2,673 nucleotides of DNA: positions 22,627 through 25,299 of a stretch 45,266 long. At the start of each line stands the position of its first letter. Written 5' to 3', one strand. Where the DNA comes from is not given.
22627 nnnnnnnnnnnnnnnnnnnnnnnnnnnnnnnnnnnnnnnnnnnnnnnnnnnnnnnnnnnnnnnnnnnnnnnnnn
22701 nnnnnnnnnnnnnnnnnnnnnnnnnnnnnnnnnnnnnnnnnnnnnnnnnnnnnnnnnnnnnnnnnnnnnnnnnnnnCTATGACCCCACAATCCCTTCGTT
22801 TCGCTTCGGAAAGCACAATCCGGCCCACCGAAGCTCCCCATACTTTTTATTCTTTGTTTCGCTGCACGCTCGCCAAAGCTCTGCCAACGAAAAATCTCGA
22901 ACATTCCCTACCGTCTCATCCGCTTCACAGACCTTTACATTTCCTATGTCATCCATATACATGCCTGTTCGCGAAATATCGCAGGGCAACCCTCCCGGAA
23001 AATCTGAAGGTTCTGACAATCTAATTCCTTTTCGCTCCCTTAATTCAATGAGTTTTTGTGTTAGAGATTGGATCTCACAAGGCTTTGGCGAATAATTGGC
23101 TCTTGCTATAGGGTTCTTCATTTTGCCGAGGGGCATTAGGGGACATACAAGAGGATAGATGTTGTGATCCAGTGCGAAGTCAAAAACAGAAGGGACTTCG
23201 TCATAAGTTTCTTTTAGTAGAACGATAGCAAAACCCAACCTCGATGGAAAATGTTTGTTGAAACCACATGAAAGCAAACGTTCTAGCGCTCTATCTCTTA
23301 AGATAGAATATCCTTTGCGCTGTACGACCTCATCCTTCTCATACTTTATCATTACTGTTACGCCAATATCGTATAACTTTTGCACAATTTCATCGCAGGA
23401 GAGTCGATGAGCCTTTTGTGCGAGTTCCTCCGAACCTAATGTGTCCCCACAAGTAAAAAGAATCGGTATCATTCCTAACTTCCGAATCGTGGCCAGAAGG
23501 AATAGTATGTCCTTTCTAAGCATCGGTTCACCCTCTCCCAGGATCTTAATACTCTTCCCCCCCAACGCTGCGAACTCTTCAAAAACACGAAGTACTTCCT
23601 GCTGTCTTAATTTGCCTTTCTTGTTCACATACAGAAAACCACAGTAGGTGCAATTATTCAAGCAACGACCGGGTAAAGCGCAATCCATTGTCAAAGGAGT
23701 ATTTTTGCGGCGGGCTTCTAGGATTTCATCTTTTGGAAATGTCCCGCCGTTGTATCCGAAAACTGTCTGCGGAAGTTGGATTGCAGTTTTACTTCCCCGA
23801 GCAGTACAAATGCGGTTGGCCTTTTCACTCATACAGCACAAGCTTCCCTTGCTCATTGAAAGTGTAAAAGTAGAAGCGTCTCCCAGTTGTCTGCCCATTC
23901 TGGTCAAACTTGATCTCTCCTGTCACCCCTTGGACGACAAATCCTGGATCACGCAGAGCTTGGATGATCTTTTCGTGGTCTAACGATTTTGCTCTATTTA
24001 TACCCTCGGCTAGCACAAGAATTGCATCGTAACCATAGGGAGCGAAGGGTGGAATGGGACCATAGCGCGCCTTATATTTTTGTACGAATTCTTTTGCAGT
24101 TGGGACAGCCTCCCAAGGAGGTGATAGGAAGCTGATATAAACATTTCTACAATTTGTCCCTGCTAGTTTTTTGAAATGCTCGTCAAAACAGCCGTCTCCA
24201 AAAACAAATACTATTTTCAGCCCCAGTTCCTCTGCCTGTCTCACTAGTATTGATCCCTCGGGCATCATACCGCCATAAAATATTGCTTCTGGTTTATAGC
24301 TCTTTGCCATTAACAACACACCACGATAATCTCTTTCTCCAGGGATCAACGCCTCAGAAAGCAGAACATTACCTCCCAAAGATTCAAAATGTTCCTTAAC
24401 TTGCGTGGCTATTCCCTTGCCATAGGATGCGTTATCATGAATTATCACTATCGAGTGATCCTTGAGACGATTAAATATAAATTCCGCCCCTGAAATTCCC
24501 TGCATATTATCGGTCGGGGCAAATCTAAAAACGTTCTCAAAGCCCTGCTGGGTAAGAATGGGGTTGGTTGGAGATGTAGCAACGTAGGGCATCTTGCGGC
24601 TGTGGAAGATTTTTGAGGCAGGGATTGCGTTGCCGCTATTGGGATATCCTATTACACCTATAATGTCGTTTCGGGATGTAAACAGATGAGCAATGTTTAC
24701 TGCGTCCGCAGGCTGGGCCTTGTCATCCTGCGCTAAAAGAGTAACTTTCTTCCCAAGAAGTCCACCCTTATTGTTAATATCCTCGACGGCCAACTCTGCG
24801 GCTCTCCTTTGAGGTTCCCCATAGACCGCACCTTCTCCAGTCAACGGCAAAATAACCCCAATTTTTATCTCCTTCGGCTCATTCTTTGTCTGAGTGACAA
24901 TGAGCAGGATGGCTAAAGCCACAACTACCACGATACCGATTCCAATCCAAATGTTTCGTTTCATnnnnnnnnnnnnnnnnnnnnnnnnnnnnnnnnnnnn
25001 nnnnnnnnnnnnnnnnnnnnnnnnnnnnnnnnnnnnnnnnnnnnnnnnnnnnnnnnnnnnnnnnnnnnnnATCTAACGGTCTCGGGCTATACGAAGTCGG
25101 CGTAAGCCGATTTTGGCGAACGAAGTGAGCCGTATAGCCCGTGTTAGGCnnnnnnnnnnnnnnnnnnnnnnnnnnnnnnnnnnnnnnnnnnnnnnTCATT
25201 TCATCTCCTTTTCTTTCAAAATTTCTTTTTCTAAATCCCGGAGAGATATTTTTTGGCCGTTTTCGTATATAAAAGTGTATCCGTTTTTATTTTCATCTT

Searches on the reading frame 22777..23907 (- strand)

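Call 88: search_protein_families(library=pfam, proteins=[window:22777-23907:-], max_evalue=0.001)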
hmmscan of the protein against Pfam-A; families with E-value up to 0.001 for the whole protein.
window:22777-23907:- (376 aa): 1 family
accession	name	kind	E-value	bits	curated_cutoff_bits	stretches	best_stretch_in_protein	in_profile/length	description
PF04055.27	Radical_SAM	-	3.1e-13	50.7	29.5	1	81-245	6-166/166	Radical SAM superfamily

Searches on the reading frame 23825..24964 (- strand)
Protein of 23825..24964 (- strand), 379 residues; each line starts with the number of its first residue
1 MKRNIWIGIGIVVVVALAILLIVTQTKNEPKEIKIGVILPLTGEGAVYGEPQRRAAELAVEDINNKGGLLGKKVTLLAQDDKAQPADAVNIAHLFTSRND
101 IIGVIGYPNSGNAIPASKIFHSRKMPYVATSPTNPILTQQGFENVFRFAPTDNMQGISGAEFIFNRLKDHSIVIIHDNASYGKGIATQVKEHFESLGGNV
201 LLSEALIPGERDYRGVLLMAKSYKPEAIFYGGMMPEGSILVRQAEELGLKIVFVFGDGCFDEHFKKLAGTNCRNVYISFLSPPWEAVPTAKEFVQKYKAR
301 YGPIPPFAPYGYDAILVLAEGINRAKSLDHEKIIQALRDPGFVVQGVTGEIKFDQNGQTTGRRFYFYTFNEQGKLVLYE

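Call 88: search_protein_families(library=pfam, proteins=[window:23825-24964:-], max_evalue=0.001)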
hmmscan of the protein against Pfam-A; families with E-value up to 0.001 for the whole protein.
window:23825-24964:- (379 aa): 3 families
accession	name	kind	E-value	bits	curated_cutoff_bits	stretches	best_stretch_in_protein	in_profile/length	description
PF13458.12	Peripla_BP_6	-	4.6e-62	211.1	31.7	1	32-373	1-342/343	Periplasmic binding protein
PF01094.35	ANF_receptor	-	3.6e-26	92.5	25.4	1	54-361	4-342/353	Receptor family ligand binding region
PF13433.12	Peripla_BP_5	-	2e-12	47.4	27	1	33-106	1-74/363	Periplasmic binding protein domain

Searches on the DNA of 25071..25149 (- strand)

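Call 79: build_rna_model(alignment_id=A5)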
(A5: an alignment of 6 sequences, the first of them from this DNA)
Model R1 built from alignment A5 (6 sequences, 82 columns); structure: RNAalifold consensus.
model positions 80; base pairs 16; branch points 0; effective number of sequences 3.08; information 0.708 bits per position. Calibrated on 0.2 Mb of random sequence (short: E-values are rough).
structure used (alignment columns):
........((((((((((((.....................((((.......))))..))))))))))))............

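Call 80: search_with_rna_model(model_id=R1, sources=[window, L001, L004, L005, L006, L007, L008, L009, L010, L011, L013, L014, L015, L016, L017, L018, L019, L020, L021, L022, L023, L024, L025, L026, L027, L028, L029, L030, L031, L032, L033, L034, L035], max_evalue=1)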
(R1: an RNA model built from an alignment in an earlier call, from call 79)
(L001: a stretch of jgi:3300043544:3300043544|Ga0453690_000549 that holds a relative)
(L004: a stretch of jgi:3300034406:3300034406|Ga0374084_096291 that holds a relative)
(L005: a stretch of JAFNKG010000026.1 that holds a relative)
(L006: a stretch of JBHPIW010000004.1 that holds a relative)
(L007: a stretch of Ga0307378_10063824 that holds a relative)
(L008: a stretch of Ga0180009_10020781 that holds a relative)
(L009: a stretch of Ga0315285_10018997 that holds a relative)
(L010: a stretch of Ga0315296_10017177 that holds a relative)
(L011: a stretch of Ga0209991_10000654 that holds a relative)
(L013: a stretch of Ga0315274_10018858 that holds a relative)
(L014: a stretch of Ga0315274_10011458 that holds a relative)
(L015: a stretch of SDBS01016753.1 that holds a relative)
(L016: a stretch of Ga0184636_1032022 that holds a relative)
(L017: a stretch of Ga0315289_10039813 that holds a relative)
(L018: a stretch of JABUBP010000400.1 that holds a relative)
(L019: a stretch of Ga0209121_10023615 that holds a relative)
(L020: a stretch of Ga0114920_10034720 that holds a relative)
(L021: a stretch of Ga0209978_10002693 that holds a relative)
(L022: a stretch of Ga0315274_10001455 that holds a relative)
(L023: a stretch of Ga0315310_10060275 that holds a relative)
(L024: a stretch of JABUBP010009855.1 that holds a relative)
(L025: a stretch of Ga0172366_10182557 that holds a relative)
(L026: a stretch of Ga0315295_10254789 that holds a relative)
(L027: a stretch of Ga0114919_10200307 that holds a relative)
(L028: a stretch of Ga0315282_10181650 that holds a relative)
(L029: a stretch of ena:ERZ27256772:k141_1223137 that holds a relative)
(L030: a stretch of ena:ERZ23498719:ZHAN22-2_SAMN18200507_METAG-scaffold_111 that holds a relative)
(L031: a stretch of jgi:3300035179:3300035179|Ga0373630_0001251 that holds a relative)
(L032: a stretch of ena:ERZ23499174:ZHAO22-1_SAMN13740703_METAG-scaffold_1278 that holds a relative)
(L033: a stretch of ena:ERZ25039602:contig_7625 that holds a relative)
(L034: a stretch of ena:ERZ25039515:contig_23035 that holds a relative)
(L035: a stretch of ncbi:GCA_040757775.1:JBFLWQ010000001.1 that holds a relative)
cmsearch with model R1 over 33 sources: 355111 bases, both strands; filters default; matches with E-value up to 1: 12.
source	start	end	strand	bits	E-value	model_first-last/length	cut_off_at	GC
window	17496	17575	-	92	3.8e-23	1-80/80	no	0.51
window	25071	25149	-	90.8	8.3e-23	1-80/80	no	0.54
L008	4811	4889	+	82.4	2.5e-20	1-80/80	no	0.48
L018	1589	1670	+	81.6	4.2e-20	1-80/80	no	0.46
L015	3300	3379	+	81.2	5.6e-20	1-80/80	no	0.44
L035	10026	10104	+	73.3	1.2e-17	1-80/80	no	0.38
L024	744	830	+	38.6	1.7e-07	1-80/80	no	0.49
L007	3719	3783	+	38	2.5e-07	1-80/80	no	0.43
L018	3283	3360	+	37.7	3.2e-07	1-80/80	no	0.53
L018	4358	4476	+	32.7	9.3e-06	1-80/80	no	0.42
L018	5665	5749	+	25.7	0.0011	1-80/80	no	0.33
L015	6797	6867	+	20.1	0.045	1-80/80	no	0.38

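Call 109: search_with_rna_model(model_id=R1, sources=[L037, L036], max_evalue=1)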
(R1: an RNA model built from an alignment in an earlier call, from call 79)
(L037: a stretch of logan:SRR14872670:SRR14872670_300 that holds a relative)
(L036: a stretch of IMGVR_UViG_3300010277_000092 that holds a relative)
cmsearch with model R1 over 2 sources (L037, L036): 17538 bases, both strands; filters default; matches with E-value up to 1: 0.
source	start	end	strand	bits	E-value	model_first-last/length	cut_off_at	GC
